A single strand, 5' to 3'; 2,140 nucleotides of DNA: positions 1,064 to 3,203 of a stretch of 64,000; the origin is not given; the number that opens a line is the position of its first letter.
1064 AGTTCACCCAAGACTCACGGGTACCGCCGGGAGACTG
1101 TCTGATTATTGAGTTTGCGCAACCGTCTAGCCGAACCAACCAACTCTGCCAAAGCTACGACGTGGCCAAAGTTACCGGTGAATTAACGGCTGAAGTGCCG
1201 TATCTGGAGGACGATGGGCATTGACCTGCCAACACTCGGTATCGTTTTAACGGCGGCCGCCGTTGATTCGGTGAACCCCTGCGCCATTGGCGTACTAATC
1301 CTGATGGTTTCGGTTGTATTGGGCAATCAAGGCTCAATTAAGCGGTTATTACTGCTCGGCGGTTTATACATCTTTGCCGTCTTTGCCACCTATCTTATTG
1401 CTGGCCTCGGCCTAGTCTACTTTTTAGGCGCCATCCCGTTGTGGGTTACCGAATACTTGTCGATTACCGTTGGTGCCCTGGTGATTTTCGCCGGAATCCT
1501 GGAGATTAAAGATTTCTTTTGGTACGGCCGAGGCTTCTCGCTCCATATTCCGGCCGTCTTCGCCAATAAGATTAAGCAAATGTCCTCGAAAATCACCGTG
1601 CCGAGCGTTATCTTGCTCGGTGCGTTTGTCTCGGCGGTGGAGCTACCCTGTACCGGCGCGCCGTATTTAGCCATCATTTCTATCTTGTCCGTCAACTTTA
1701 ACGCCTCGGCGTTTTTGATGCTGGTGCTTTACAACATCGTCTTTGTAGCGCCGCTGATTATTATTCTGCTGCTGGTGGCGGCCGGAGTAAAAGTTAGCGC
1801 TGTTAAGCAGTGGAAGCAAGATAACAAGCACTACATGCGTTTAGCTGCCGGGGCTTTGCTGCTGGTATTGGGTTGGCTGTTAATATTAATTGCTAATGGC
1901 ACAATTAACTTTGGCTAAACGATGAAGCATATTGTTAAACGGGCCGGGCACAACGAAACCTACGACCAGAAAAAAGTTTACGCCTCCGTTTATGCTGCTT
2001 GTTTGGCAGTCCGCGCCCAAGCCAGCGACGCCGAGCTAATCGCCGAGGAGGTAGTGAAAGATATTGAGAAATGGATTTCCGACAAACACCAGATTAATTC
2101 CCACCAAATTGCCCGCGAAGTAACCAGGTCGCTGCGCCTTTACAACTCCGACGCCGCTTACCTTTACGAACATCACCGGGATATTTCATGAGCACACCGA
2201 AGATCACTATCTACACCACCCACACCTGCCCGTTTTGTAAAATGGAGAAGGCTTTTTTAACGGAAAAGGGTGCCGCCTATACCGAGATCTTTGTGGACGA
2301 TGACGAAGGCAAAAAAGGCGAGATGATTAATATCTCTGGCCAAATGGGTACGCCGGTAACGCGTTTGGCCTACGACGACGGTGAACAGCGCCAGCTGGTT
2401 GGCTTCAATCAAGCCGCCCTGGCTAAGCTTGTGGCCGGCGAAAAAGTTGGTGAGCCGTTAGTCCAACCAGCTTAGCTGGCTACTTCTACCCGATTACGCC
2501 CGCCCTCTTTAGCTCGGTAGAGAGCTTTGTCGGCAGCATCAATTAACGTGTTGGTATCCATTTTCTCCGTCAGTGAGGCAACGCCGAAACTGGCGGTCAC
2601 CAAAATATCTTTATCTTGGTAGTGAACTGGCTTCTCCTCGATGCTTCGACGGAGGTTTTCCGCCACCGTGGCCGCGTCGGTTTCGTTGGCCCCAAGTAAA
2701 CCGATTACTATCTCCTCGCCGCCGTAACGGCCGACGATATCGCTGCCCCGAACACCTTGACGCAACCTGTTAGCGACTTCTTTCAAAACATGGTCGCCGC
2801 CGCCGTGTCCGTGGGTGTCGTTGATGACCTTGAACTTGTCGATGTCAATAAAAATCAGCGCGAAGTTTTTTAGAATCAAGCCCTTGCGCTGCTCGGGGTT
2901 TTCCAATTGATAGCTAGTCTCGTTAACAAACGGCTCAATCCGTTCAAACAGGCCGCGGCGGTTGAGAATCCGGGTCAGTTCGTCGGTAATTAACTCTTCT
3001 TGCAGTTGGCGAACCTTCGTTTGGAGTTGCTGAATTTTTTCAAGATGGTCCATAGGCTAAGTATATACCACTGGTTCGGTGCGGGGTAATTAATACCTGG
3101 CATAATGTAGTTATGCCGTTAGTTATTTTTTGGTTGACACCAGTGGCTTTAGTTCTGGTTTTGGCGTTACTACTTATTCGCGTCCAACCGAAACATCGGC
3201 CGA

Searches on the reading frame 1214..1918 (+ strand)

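Call 88: search_protein_families(library=pfam, proteins=[window:1214-1918:+], max_evalue=0.001)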
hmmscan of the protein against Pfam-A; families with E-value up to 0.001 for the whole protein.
window:1214-1918:+ (234 aa): 1 family
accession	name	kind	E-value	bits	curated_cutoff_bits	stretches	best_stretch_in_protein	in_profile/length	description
PF11139.14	SfLAP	-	5e-08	33.1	35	1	11-224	1-208/213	Sap, sulfolipid-1-addressing protein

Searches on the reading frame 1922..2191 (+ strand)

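Call 88: search_protein_families(library=pfam, proteins=[window:1922-2191:+], max_evalue=0.001)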
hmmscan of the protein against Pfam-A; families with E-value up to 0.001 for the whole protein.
window:1922-2191:+ (89 aa): 1 family
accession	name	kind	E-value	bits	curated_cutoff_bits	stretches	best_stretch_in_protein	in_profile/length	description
PF03477.21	ATP-cone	-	1.6e-08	35.4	25.8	1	2-76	1-73/88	ATP cone domain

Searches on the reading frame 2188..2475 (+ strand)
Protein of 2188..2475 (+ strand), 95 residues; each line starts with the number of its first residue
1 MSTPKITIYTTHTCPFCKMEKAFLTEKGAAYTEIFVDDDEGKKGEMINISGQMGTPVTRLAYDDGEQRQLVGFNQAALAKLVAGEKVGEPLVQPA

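Call 88: search_protein_families(library=pfam, proteins=[window:2188-2475:+], max_evalue=0.001)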
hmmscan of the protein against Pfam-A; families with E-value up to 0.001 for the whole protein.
window:2188-2475:+ (95 aa): 1 family
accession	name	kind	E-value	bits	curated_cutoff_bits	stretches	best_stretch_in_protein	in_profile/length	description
PF00462.30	Glutaredoxin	-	8.5e-14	52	22.9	1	6-57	1-52/60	Glutaredoxin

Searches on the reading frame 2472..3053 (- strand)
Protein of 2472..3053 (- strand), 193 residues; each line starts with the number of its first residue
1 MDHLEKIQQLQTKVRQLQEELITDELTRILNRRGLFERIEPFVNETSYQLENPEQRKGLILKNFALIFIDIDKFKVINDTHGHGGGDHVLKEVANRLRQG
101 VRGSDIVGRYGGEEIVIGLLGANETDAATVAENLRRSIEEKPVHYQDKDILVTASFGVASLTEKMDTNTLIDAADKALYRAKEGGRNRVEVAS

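Call 88: search_protein_families(library=pfam, proteins=[window:2472-3053:-], max_evalue=0.001)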
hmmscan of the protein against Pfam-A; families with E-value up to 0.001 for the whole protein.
window:2472-3053:- (193 aa): 1 family
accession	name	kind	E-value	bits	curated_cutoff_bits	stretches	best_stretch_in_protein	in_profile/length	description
PF00990.26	GGDEF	-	8.4e-41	139.9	23.8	1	23-188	3-161/161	Diguanylate cyclase, GGDEF domain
